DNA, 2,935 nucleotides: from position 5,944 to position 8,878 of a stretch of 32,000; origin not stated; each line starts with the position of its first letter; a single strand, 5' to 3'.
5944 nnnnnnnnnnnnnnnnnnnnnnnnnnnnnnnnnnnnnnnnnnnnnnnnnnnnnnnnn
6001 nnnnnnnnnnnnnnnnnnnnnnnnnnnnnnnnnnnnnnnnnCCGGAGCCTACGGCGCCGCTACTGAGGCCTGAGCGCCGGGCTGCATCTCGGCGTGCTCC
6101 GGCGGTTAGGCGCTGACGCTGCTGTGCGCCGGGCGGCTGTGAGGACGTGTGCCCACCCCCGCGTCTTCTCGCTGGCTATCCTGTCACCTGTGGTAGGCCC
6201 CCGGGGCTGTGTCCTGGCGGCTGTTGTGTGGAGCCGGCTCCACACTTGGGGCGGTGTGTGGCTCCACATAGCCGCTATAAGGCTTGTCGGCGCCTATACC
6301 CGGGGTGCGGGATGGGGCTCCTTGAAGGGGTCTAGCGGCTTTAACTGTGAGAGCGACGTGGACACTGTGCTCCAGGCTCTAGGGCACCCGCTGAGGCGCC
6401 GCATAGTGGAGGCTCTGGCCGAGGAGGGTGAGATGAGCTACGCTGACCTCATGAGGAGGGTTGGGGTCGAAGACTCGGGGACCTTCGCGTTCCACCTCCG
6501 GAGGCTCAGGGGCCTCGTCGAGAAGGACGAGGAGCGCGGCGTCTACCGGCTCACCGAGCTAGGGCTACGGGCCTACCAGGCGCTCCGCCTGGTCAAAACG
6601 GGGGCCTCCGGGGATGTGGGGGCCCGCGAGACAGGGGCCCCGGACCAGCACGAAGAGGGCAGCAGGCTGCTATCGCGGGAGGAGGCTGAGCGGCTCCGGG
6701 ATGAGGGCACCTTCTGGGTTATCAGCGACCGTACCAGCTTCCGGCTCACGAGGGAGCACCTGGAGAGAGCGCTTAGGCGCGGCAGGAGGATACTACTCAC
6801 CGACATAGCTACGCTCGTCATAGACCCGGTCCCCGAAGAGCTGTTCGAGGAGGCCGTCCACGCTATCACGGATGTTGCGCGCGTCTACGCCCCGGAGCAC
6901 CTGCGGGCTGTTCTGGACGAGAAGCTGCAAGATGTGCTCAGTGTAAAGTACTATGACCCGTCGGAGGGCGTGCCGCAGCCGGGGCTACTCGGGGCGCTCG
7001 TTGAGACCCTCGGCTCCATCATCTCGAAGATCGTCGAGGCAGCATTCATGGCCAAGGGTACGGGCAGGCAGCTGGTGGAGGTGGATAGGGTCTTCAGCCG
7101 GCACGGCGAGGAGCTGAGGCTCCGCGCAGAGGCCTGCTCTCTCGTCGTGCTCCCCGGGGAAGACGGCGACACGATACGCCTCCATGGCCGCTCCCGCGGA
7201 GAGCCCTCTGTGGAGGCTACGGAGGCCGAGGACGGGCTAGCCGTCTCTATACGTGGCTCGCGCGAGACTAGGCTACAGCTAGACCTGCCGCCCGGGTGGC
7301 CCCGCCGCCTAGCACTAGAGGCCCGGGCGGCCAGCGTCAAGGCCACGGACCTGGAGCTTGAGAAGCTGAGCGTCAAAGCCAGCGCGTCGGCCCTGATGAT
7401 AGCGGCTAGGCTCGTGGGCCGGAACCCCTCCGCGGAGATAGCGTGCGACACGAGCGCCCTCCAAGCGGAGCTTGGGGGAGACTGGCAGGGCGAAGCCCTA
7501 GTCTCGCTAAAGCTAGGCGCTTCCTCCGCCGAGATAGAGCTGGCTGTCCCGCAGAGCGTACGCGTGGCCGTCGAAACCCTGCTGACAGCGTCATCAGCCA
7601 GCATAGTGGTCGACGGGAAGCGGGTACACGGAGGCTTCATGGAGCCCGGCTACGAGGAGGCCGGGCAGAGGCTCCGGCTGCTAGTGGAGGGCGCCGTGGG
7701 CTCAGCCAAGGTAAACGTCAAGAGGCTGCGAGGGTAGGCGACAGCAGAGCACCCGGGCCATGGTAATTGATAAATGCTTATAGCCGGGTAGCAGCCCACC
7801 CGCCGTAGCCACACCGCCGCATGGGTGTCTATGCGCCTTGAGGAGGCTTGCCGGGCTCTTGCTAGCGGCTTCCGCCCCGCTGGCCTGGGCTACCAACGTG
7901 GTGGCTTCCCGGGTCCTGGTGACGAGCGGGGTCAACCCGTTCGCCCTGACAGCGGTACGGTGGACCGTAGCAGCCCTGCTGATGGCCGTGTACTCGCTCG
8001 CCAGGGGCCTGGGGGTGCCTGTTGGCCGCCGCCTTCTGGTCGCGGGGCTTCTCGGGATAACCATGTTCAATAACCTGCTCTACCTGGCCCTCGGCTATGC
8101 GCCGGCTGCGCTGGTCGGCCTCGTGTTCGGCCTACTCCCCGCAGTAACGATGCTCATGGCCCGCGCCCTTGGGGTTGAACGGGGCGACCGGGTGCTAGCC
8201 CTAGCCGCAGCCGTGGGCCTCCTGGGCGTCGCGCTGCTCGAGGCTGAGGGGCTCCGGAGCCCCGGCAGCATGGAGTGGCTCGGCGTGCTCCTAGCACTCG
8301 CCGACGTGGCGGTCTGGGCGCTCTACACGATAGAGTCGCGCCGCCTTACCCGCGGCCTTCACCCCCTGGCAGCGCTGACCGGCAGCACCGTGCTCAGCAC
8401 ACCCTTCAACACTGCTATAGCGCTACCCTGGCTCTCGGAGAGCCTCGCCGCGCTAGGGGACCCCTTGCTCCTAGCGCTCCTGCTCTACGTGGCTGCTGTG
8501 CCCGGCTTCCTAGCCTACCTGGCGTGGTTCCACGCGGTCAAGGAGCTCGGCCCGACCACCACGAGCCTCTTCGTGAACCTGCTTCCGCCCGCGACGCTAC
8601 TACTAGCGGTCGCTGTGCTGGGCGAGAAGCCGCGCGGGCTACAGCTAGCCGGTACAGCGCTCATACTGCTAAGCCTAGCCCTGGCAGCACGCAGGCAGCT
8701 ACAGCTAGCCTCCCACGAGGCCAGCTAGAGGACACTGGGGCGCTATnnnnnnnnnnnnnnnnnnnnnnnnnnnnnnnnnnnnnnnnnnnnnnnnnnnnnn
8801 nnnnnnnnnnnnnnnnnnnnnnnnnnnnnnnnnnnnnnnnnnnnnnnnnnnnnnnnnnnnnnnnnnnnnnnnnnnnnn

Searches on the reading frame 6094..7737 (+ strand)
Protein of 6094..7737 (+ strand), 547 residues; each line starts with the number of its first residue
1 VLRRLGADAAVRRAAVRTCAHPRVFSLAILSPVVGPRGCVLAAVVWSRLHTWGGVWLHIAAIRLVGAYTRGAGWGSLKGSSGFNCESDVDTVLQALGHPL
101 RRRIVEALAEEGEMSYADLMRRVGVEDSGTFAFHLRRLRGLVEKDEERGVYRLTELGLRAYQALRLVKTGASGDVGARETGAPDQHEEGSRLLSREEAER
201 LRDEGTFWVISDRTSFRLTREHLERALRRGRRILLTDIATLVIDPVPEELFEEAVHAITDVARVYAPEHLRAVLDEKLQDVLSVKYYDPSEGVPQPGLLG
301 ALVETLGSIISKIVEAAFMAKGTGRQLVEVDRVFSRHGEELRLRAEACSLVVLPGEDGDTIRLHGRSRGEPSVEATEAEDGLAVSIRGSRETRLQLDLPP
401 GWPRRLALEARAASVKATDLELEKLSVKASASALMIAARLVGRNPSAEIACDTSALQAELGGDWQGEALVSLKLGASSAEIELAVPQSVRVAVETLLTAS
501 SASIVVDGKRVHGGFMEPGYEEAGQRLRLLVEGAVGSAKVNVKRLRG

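Call 56: search_protein_families(library=pfam, proteins=[window:6094-7737:+], max_evalue=0.01)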
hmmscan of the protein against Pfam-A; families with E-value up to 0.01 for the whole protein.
window:6094-7737:+ (547 aa): 4 families
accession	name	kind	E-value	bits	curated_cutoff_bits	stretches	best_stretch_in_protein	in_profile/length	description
PF24038.1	DUF7347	-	3.2e-14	53.3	27.6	1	91-163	3-76/77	Domain of unknown function (DUF7347)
PF12840.13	HTH_20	-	6.4e-08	32.9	27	1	96-139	1-43/51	Helix-turn-helix domain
PF01022.26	HTH_5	-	0.00068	19.9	22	1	99-140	2-41/47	Bacterial regulatory protein, arsR family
PF13412.12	HTH_24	-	0.0027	17.7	21.9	1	100-137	4-40/48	Winged helix-turn-helix DNA-binding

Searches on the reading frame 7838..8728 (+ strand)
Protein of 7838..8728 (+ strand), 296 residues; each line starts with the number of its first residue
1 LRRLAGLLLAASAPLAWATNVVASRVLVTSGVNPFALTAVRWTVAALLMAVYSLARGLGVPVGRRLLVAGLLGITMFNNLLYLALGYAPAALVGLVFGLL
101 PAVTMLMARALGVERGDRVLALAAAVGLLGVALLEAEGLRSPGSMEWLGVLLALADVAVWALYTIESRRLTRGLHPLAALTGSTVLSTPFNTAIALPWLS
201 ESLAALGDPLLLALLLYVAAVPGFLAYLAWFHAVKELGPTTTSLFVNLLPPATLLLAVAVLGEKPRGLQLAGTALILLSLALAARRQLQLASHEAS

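Call 56: search_protein_families(library=pfam, proteins=[window:7838-8728:+], max_evalue=0.01)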
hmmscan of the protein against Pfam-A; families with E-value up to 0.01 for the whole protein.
window:7838-8728:+ (296 aa): 1 family
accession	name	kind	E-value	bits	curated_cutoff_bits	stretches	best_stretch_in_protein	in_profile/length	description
PF00892.27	EamA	-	1.4e-32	113.2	28.2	2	148-283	2-133/135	EamA-like transporter family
